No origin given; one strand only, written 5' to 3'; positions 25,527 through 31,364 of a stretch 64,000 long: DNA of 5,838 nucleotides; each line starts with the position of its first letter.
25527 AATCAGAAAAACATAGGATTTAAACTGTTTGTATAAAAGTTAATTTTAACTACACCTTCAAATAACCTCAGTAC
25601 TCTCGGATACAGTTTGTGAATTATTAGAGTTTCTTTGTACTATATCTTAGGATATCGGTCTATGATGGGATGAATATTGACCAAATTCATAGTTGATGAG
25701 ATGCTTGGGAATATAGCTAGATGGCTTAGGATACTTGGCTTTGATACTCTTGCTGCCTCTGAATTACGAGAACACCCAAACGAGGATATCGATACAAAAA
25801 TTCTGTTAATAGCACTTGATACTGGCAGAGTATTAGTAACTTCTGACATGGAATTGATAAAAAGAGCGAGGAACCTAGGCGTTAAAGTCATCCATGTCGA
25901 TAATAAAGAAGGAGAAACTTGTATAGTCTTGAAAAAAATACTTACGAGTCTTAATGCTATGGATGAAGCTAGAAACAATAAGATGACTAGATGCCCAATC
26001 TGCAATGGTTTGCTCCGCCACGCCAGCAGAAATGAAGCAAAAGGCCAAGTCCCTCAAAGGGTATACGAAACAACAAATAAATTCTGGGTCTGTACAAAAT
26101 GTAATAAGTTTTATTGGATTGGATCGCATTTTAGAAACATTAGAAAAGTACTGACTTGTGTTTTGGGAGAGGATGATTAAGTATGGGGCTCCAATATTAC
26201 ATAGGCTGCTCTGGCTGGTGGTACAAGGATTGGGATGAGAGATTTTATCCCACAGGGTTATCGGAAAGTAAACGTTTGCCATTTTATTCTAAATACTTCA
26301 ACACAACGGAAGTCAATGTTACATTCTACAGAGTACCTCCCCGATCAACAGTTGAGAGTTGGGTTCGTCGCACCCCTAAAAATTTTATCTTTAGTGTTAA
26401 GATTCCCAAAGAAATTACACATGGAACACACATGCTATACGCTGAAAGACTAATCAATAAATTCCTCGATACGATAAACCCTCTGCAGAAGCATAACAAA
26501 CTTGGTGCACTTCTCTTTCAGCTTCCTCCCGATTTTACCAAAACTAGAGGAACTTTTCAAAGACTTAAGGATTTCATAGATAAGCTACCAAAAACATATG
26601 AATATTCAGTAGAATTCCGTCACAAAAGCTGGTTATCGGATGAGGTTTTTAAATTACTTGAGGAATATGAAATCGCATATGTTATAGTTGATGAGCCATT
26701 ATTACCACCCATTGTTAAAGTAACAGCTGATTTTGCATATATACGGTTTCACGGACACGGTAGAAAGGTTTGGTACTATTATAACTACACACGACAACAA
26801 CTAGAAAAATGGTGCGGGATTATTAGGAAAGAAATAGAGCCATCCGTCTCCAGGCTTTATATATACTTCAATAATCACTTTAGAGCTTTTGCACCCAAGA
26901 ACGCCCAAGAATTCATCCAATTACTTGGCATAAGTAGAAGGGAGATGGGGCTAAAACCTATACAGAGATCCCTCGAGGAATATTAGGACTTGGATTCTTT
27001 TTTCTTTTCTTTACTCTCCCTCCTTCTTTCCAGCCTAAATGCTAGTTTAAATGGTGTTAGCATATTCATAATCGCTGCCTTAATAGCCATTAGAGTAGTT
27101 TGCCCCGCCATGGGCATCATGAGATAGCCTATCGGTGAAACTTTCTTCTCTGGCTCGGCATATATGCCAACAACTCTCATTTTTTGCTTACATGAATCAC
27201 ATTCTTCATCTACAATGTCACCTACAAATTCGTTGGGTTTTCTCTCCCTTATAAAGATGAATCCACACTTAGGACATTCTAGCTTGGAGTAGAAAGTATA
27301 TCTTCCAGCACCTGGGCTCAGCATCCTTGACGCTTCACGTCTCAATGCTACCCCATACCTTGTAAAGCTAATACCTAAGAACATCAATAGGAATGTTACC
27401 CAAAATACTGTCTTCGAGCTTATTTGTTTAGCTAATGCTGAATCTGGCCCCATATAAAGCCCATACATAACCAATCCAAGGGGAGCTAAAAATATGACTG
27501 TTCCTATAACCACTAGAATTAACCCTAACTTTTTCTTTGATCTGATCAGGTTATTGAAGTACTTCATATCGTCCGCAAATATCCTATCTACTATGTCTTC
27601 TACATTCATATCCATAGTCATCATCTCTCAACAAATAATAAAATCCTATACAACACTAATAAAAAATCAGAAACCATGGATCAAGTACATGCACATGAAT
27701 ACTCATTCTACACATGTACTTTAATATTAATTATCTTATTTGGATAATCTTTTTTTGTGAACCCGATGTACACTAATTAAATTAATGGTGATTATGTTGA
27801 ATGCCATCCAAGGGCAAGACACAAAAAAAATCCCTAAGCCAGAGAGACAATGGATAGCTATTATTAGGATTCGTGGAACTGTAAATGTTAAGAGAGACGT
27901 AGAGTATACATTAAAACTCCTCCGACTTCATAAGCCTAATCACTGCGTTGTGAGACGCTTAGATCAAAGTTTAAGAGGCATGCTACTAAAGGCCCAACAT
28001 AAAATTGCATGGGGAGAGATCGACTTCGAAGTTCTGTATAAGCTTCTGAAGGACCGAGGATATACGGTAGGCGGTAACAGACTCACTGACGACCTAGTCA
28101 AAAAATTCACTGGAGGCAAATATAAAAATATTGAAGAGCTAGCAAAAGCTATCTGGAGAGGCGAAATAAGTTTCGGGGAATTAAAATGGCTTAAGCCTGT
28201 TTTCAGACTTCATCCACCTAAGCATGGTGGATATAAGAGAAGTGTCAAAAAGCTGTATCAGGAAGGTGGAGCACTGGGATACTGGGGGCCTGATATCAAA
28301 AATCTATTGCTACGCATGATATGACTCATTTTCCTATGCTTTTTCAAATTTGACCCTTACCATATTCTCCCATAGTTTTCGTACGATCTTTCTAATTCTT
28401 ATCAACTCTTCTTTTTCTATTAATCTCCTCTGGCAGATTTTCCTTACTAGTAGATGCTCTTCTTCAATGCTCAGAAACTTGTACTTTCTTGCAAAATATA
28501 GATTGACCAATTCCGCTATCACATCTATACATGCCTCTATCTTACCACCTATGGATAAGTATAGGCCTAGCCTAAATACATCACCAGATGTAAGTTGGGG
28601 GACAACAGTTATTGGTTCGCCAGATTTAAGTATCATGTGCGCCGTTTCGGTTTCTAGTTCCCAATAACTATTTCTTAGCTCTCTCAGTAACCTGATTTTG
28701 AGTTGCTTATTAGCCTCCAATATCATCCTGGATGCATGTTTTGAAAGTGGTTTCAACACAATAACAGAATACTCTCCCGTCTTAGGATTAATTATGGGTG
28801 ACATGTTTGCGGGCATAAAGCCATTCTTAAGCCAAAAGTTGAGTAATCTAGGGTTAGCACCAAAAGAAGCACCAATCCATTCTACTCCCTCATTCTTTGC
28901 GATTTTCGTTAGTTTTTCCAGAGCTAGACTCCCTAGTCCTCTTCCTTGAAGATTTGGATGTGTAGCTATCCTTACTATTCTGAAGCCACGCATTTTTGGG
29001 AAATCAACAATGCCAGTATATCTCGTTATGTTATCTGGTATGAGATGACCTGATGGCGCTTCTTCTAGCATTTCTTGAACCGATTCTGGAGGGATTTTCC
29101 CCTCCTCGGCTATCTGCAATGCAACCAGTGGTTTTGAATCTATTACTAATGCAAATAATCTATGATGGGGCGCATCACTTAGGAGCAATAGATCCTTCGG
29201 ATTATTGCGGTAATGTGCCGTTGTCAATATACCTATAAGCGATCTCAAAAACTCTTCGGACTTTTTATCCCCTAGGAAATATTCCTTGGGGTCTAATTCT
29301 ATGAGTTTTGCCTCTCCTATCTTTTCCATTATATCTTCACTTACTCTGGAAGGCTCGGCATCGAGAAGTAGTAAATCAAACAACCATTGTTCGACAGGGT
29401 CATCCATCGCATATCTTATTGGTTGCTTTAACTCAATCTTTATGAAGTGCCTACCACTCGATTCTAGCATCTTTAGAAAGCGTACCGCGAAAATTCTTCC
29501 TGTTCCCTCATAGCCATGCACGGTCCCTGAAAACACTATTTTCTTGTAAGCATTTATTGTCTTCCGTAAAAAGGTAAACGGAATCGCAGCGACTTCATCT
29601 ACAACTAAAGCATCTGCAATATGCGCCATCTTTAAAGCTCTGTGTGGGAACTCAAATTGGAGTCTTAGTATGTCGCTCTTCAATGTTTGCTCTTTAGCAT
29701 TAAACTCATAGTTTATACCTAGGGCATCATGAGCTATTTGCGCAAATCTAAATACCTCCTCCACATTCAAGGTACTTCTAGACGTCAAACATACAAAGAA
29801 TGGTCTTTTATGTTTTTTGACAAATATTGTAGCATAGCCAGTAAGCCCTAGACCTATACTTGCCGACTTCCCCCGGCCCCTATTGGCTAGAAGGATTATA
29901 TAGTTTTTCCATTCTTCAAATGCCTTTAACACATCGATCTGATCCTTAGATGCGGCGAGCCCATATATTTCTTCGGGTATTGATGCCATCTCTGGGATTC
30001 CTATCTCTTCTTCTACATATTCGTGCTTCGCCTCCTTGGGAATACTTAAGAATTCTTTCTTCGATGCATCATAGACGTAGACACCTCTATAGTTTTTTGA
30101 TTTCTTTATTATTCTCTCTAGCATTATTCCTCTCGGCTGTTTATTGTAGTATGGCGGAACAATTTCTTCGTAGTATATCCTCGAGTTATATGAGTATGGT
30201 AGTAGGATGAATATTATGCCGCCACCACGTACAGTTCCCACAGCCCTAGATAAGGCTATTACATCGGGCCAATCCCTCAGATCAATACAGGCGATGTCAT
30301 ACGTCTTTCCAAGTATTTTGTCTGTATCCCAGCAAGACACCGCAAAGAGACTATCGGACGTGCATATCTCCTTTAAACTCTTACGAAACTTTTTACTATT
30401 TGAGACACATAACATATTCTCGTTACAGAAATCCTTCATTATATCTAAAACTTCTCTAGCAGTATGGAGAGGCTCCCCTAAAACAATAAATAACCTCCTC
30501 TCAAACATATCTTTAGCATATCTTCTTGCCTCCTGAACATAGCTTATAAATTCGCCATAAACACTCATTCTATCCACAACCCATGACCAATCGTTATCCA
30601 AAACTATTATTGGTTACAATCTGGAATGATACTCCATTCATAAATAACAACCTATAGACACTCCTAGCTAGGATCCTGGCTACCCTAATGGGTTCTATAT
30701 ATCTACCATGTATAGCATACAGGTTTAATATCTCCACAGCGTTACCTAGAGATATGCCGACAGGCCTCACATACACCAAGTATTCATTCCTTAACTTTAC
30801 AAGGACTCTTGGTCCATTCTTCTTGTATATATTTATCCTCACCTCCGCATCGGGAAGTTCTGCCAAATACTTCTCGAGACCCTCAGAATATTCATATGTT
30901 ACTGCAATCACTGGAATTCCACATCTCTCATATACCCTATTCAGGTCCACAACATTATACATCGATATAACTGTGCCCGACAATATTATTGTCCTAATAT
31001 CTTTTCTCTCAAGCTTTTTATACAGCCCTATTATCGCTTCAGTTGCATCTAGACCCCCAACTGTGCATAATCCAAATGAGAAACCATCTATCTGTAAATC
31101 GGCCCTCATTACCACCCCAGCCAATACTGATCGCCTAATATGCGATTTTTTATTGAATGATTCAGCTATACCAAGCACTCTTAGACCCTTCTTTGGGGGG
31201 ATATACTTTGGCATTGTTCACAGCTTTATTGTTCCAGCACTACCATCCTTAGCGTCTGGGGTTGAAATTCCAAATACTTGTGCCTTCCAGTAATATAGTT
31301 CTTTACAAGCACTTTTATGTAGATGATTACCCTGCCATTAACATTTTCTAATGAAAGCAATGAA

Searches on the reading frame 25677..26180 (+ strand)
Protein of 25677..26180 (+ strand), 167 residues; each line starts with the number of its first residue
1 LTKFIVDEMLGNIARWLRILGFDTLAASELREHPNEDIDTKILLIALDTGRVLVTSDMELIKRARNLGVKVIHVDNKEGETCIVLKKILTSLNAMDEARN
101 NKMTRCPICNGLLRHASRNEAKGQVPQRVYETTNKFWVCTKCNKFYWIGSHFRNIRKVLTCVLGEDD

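Call 58: search_protein_families(library=pfam, proteins=[window:25677-26180:+], max_evalue=0.01)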
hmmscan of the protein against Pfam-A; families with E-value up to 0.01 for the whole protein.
window:25677-26180:+ (167 aa): 4 families
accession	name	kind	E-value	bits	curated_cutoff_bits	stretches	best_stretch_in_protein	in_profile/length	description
PF01927.22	Mut7-C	-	1.3e-39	136.1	23.3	1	2-158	1-145/146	Mut7-C RNAse domain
PF18480.7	DUF5615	-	0.0006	20.1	23.8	1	3-79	2-79/110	Domain of unknown function (DUF5615)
PF18477.7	PIN_9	-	0.0035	18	26.3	1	28-75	66-114/116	PIN like domain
PF08745.17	PIN_5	-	0.0078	16.1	27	0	36-74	157-193/205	PINc domain ribonuclease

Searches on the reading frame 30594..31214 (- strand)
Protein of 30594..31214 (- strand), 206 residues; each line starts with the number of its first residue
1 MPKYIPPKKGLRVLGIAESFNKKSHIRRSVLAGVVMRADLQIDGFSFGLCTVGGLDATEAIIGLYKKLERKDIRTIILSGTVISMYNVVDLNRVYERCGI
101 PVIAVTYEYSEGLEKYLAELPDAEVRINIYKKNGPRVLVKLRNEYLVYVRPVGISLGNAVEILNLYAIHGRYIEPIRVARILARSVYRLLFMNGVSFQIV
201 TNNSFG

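Call 58: search_protein_families(library=pfam, proteins=[window:30594-31214:-], max_evalue=0.01)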
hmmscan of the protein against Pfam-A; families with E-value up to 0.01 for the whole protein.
window:30594-31214:- (206 aa): 1 family
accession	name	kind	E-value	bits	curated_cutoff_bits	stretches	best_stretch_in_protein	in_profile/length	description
PF01949.23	Endo_dU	-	6.2e-54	182.6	32.7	1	10-186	2-181/182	Endonuclease dU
